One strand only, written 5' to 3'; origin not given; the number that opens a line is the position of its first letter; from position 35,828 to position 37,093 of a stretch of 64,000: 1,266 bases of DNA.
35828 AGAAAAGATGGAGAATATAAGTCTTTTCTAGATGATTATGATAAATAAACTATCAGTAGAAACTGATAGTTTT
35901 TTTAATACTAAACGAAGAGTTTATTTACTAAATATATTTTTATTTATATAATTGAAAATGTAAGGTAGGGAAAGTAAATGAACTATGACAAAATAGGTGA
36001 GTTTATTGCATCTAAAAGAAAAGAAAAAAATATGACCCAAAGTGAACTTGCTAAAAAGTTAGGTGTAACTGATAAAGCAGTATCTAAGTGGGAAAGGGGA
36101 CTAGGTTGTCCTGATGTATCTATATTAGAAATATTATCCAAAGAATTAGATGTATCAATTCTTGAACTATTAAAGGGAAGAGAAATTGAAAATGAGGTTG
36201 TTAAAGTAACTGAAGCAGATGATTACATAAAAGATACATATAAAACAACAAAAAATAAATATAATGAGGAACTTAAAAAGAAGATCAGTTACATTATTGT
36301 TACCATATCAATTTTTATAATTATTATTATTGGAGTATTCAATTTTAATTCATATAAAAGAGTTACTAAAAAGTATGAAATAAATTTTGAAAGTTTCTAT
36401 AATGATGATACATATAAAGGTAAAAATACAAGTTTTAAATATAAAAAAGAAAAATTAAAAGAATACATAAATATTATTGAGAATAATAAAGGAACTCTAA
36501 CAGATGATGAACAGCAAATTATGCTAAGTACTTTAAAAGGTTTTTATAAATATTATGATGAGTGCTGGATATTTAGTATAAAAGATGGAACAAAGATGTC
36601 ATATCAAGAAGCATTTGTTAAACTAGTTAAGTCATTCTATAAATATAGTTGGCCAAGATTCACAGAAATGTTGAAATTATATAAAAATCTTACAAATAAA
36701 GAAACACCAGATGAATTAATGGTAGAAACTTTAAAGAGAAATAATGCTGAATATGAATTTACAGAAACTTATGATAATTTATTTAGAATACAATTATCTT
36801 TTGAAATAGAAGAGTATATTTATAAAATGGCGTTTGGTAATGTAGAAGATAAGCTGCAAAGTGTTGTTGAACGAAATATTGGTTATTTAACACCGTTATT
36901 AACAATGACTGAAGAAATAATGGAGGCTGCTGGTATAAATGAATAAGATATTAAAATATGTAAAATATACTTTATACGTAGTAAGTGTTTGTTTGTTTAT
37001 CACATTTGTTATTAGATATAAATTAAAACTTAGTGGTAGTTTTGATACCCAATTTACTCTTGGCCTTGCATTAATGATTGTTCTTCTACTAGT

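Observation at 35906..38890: Tandemly duplicated two-gene cassette: membrane-bound XRE-HTH regulator plus translationally coupled 4-TM partner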

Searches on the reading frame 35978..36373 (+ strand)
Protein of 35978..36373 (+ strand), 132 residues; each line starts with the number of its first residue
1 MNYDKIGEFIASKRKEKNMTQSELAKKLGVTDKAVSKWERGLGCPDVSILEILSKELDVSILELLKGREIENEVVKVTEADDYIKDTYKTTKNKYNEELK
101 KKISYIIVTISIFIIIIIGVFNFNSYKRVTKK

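Call 79: search_dna_similar(query=window:35978-36373:+, collection=plasmids, mode=protein, max_rows=25, max_evalue=1e-8)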
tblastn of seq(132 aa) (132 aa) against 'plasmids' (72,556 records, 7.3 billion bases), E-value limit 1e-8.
Records with a match: 71; places in all: 72; records where one place covers at least 80% of the query: 0.
Best place of each record, by identity: <60% 71.
By first word of the organism name: Staphylococcus 50; Clostridium 12; Bacillus 3; Vescimonas 1; [Eubacterium] 1; Lachnospira 1; Acetoanaerobium 1; Subdoligranulum 1; Monoglobus 1.
By predicted mobility (MOB-suite, as given by PLSDB): mobilizable 47; non-mobilizable 23; conjugative 1.
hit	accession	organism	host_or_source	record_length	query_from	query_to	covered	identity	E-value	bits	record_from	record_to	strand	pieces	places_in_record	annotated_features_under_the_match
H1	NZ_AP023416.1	Vescimonas fastidiosa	Homo sapiens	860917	1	70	53%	48.6%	6e-13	71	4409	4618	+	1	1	helix-turn-helix transcriptional regulator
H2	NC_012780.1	[Eubacterium] eligens ATCC 27750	-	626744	1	72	55%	46.6%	1e-10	64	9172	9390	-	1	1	helix-turn-helix transcriptional regulator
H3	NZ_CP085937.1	Lachnospira eligens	-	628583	1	72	55%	46.6%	1e-10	64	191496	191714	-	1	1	helix-turn-helix transcriptional regulator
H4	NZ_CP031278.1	Staphylococcus hominis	Buffalo milk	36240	5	70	50%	50.7%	3e-9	60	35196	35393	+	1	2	helix-turn-helix domain-containing protein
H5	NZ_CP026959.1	Staphylococcus aureus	Homo sapiens,wound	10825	5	70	50%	50.7%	7e-9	59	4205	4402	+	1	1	NINE protein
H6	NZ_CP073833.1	Staphylococcus epidermidis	Homo sapiens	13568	5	70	50%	50.7%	7e-9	59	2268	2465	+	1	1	NINE protein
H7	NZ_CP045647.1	Staphylococcus epidermidis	Homo sapiens,blood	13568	5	70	50%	50.7%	7e-9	59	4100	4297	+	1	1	NINE protein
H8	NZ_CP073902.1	Staphylococcus epidermidis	Homo sapiens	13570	5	70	50%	50.7%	7e-9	59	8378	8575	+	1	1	NINE protein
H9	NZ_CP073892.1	Staphylococcus epidermidis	Homo sapiens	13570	5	70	50%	50.7%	7e-9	59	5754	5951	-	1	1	NINE protein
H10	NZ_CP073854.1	Staphylococcus epidermidis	Homo sapiens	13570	5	70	50%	50.7%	7e-9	59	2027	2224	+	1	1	NINE protein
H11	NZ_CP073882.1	Staphylococcus epidermidis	Homo sapiens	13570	5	70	50%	50.7%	7e-9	59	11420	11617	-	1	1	NINE protein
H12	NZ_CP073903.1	Staphylococcus epidermidis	Homo sapiens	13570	5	70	50%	50.7%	7e-9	59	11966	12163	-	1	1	NINE protein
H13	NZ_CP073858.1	Staphylococcus epidermidis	Homo sapiens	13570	5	70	50%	50.7%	7e-9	59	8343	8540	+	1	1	NINE protein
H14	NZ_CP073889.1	Staphylococcus epidermidis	Homo sapiens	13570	5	70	50%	50.7%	7e-9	59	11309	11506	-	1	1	NINE protein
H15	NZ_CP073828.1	Staphylococcus epidermidis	Homo sapiens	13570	5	70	50%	50.7%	7e-9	59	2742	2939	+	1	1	NINE protein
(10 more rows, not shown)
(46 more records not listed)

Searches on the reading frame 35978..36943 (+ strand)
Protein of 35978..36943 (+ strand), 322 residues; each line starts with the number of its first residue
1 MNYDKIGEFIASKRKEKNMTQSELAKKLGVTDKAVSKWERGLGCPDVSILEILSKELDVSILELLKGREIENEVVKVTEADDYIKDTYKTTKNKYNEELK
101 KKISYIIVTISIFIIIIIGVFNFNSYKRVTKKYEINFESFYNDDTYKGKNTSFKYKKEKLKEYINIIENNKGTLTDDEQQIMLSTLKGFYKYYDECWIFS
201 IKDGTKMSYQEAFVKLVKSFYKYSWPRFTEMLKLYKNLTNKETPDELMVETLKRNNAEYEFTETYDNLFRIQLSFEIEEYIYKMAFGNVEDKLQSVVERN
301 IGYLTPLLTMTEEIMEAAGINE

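Call 5: search_protein_families(library=pfam, proteins=[window:35978-36943:+], max_evalue=1)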
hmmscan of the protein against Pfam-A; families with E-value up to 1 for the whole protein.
window:35978-36943:+ (322 aa): 18 families
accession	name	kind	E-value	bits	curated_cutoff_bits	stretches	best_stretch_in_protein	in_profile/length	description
PF01381.28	HTH_3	-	2.4e-16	60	23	1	10-64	1-55/55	Helix-turn-helix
PF12844.13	HTH_19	-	6.3e-05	23.2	30.2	1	7-67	1-61/64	Helix-turn-helix domain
PF13443.12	HTH_26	-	9.4e-05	23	22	1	15-66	7-59/63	Cro/C1-type HTH DNA-binding domain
PF13560.12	HTH_31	-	0.00019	22.1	27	1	7-53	3-50/64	Helix-turn-helix domain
PF14549.12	P22_Cro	-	0.0014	18.8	30.2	1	21-39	12-30/60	DNA-binding transcriptional regulator Cro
PF15731.11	MqsA_antitoxin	-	0.0023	18.5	30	1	7-53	71-117/131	Antitoxin component of bacterial toxin-antitoxin system, MqsA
PF15943.11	YdaS_toxin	-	0.0035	17.6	30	1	21-39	11-29/65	Bacterial toxin YdaS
PF18160.6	SLATT_5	-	0.0061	16.4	29.5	1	93-170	55-137/192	SMODS and SLOG-associating 2TM effector domain family 5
PF04545.22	Sigma70_r4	-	0.0099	15.8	24.1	1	14-39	16-41/50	Sigma-70, region 4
PF13744.12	HTH_37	-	0.012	15.8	27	1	7-41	20-54/80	Helix-turn-helix domain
PF13518.12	HTH_28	-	0.02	15.4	25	1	15-41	9-35/52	Helix-turn-helix domain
PF08279.18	HTH_11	-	0.026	14.9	25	1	14-37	11-34/55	HTH domain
PF07022.19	Phage_CI_repr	-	0.057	14.2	22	1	20-68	14-61/65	Bacteriophage CI repressor helix-turn-helix domain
PF13412.12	HTH_24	-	0.068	13.2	21.9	1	16-36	15-35/48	Winged helix-turn-helix DNA-binding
PF00376.29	MerR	-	0.074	13.3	28.2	0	22-40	3-21/38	MerR family regulatory protein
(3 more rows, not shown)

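Call 6: search_protein_families(library=ncbifam, proteins=[window:35978-36943:+], max_evalue=1)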
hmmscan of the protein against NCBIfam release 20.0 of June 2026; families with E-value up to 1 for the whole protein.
window:35978-36943:+ (322 aa): 20 families
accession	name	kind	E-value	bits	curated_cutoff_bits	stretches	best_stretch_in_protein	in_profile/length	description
NF041951.1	phage_RstR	subfamily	7e-11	42.4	80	1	6-72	3-69/108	RstR family transcriptional repressor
NF047948.1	male_kill_WMK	equivalog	1.9e-09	37.4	300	1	5-110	5-110/300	WO male-killing family protein Wmk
NF007257.0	PRK09706.1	subfamily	5.9e-09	35.8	101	1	1-69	1-69/135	transcriptional repressor DicA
TIGR00270.2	TIGR00270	equivalog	8.6e-08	32.1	110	1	7-71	77-141/159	multiprotein bridging factor aMBF1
TIGR03070.1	couple_hipB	subfamily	1.1e-06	28.5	71.65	1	5-41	2-38/58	type II toxin-antitoxin system Y4mF family antitoxin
TIGR03830.1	CxxCG_CxxCG_HTH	subfamily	1.8e-06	27.8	61.8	1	8-54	68-114/127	type II TA system antitoxin MqsA family protein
NF041575.1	antitoxPezA_Strep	equivalog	6.1e-06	26.3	290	1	6-66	2-62/158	type II toxin-antitoxin system antitoxin PezA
NF006015.0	PRK08154.1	subfamily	1e-05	24.9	204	1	5-79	30-105/314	anaerobic benzoate catabolism transcriptional regulator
NF007408.0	PRK09943.1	equivalog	1.4e-05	24.7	211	1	6-92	8-94/185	HTH-type transcriptional regulator PuuR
NF052239.1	antitox_spr1629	equivalog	6.1e-05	22.3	335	1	6-114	3-112/377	spr1629 family repressor/antitoxin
NF007271.0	PRK09726.1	equivalog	8.1e-05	22.5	79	1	14-60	21-64/88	type II toxin-antitoxin system antitoxin HipB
NF010465.0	PRK13890.1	equivalog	0.00016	21.8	96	1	15-79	15-79/121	conjugal transfer protein TrbA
NF046032.1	TransRegSlrRBacil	equivalog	0.00028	21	250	1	6-73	2-70/149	HTH-type transcriptional regulator SlrR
TIGR02937.1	sigma70-ECF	superfamily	0.0025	17.4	42.9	1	14-40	129-155/165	sigma-70 family RNA polymerase sigma factor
NF003162.0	PRK04140.1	equivalog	0.0055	15.8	263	1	7-108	128-215/317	transcriptional regulator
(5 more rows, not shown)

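Call 46: predict_structure(alignment_id=A4)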
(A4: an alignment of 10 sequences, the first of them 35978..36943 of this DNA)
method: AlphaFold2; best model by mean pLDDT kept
length: 322 residues; sequences in the alignment: 10
mean_pLDDT: 81.1   pTM: 0.56
mean pLDDT of the five models: 81.1, 80.2, 79.2, 78.8, 77.4
residues with pLDDT >= 90: 87; 70-90: 178; 50-70: 47; < 50: 10
segments of 3 or more residues with pLDDT < 50: 73-76, 147-150
pLDDT, mean of each block of 10 residues (from residue 1): 85 91 90 89 81 87 81 49 70 82 90 88 72 67 52 83 95 95 94 86 77 83 82 90 80 88 78 60 67 84 89 93 67
secondary structure, 60 per line:
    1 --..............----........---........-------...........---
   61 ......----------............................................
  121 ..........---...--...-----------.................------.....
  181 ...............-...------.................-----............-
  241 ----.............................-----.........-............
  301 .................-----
elements in order: H3-16 H21-28 H32-39 H47-57 H61-66 H77-130 E134-136 H153-169 H176-195 E206-208 H209-222 H228-239 H245-273 H279-287 H289-317

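Call 48: find_related_loci(query=A4, collection=genome_contigs, flank=6000)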
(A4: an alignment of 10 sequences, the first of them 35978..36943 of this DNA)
Query A4 (322 aa) in genome_contigs; peptide patterns used: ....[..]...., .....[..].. (x = any residue, [..] = any of these).
600 stretches matched a pattern (row limit reached: there are more); 593 encode a relative of the query (tblastn E <= 1e-3); the best 80 are kept; 80 distinct loci.
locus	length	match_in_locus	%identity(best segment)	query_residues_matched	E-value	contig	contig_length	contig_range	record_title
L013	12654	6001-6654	49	1-226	2e-57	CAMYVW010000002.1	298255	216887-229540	MAG TPA_asm: uncultured Tenericutes bacterium isolate SRR10912535_bin.32_metaWRAP_v1.3_MAG genome assembly, contig: ERZ1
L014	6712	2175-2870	43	1-240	3e-51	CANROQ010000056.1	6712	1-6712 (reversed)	MAG: uncultured Bacilli bacterium isolate Lapin-019__bin42 genome assembly, contig: Lapin-019__NODE_7069_length_6712_cov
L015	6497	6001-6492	54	1-172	2e-48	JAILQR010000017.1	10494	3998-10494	MAG: Bacilli bacterium isolate RUI363 k141_6731643_flag=1_multi=9.0000_len=10494, whole genome shotgun sequence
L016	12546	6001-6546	49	1-190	3e-48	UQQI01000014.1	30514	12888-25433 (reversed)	uncultured Mollicutes bacterium isolate UMGS532 genome assembly, contig: NODE_115_length_30514_cov_5.088348, whole genom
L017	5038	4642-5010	63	1-123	1e-44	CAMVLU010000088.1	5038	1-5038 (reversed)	MAG TPA_asm: uncultured Clostridia bacterium isolate SRR8387717_bin.32_metaWRAP_v1.3_MAG genome assembly, contig: ERZ142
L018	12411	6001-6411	41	1-133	1e-27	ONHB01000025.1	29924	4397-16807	uncultured Lachnospiraceae bacterium isolate RUG305 genome assembly, contig: scaffold_1200, whole genome shotgun sequenc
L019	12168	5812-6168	46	1-126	5e-27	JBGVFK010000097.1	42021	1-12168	MAG: Acutalibacteraceae bacterium isolate fecal_MAG_392 fecal_MAG_392_contig_0097, whole genome shotgun sequence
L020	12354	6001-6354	45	1-118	6e-27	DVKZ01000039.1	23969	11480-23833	MAG TPA_asm: Candidatus Fimousia stercorigallinarum isolate ChiSxjej3B15-1827 ChiSxjej3B15M5__C93723_L23969_SRR6323373,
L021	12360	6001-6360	40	1-118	4e-26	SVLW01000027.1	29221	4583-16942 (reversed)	MAG: Oscillospiraceae bacterium isolate SIG497 NODE_32458_length_29221_cov_1.551969, whole genome shotgun sequence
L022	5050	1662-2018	46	1-117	9e-26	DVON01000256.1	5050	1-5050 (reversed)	MAG TPA_asm: Candidatus Pullilachnospira stercoravium isolate ChiBcec2-4451 ChiBcec2__C90600_L5050_SRR6323107, whole gen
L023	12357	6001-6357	50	1-117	8e-25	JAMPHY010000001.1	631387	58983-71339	MAG: Clostridiales bacterium isolate NALB_7961_5 Scaffold_#1__SCF_001__630887_bp, whole genome shotgun sequence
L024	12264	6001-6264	58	1-87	2e-24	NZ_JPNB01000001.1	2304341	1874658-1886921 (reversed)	Kineothrix alysoides strain KNHs209 CC90DRAFT_scf7180000000010_quiver.1_C, whole genome shotgun sequence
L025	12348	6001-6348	44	1-116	3e-24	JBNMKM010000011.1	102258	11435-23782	MAG: Roseburia sp. isolate CM_BacRos1550.43 k141_223512_length_102258_cov_19.7913, whole genome shotgun sequence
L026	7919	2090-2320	62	1-77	5e-24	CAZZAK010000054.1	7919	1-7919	MAG TPA_asm: uncultured Clostridium sp. isolate SRP278969_co1_175 genome assembly, contig: NODE_14266_length_7919_cov_8.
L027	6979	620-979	48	2-119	2e-23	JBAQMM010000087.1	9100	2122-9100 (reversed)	MAG: Anaerolineaceae bacterium isolate MFD12067_ilm_asm_bin1 k127_42547, whole genome shotgun sequence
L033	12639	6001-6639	35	1-204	3e-22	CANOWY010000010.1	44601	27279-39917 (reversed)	MAG TPA_asm: uncultured Tenericutes bacterium isolate SRR15604582_bin.43_metawrap_v1.3_MAG genome assembly, contig: NODE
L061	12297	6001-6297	46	1-102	1e-20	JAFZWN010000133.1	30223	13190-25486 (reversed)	MAG: Clostridiales bacterium isolate RGIG8162 Water_buffalos_Rumen-3__c1732407, whole genome shotgun sequence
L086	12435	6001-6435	48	1-147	1e-19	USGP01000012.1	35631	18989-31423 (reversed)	uncultured Tenericutes bacterium isolate UMGS1700 genome assembly, contig: NODE_603_length_35631_cov_4.027856, whole gen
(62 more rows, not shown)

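Call 64: search_protein_families(library=padloc, proteins=[window:35978-36943:+], max_evalue=0.1)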
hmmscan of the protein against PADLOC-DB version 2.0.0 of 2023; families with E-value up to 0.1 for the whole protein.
window:35978-36943:+ (322 aa): 20 families
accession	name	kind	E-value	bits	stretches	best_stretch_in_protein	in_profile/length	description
PDLC02926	HTH_VI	-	3.5e-10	38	1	6-73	2-69/92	-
PDLC03954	RmrA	-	4.2e-09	33.8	1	12-127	17-127/380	-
PDLC03952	RmrA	-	2.7e-08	31.1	1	10-62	27-79/395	-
PDLC04775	PDC-M69A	-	3.2e-08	32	1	2-73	4-75/113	-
PDLC03951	RmrA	-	6.4e-08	30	1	12-73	15-70/400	-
PDLC03944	RmrA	-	2.8e-07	27.9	1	10-108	11-103/384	-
PDLC03949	RmrA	-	1.1e-06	25.8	1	13-60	10-57/363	-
PDLC03947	RmrA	-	5e-06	23.6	1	6-70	12-76/383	-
PDLC03955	RmrA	-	6.6e-06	23.6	1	11-60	26-75/371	-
PDLC03956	RmrA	-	3.1e-05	21.2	1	16-60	20-64/399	-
PDLC04142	capH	-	5.8e-05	22.1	1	3-73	4-73/103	capH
PDLC04133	mad1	-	5.9e-05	21.3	1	15-40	2-27/60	mads_1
PDLC03945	RmrA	-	6.3e-05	20.3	1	6-171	3-160/394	-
PDLC04760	PDC-M64C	-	0.00013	20.3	1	10-66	31-87/93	-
PDLC03948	RmrA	-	0.00028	17.9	1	12-61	15-64/397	-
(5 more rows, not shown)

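Call 93: search_protein_families(library=pfam, proteins=[L061:6406-7581:+, L018:6588-7709:+, L033:7011-8132:+, L086:6001-7785:+], max_evalue=0.001)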
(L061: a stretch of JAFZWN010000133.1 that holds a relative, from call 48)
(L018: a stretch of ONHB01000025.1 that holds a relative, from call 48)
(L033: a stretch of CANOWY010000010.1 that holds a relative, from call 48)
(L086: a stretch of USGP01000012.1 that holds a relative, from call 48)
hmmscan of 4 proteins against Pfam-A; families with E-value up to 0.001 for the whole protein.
L061:6406-7581:+ (391 aa): 1 family
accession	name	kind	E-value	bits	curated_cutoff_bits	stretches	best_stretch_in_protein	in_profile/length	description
PF01757.29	Acyl_transf_3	-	1.3e-20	74.2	31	1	42-370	7-324/326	Acyltransferase domain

L018:6588-7709:+ (373 aa): 1 family
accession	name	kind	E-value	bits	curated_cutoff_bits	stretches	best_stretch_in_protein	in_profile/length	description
PF01757.29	Acyl_transf_3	-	1.1e-20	74.4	31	1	41-363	7-325/326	Acyltransferase domain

L033:7011-8132:+ (373 aa): 2 families
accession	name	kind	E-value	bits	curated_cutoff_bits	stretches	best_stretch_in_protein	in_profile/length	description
PF02012.26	BNR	-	0.00034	20.6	27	0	360-370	1-11/12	BNR/Asp-box repeat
PF15902.12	Sortilin-Vps10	-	0.00096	18.5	33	0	246-370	2-110/446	Sortilin, neurotensin receptor 3,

L086:6001-7785:+ (595 aa): 7 families
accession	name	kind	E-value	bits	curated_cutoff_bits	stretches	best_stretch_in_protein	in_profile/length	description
PF01381.28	HTH_3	-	1e-14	54.7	23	1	12-64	3-55/55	Helix-turn-helix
PF12844.13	HTH_19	-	9e-10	38.8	30.2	1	7-68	1-62/64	Helix-turn-helix domain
PF15902.12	Sortilin-Vps10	-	5.7e-08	32.4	33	2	408-529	3-113/446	Sortilin, neurotensin receptor 3,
PF13088.12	BNR_2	-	2.5e-07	30.8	31.4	1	406-537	82-210/277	BNR repeat-like domain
PF14870.12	PSII_BNR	-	9.9e-06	25.4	27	0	460-549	35-117/303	Photosynthesis system II assembly factor YCF48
PF13560.12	HTH_31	-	1.1e-05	26.1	27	1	7-64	3-61/64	Helix-turn-helix domain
PF13443.12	HTH_26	-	1.3e-05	25.8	22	1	11-65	3-58/63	Cro/C1-type HTH DNA-binding domain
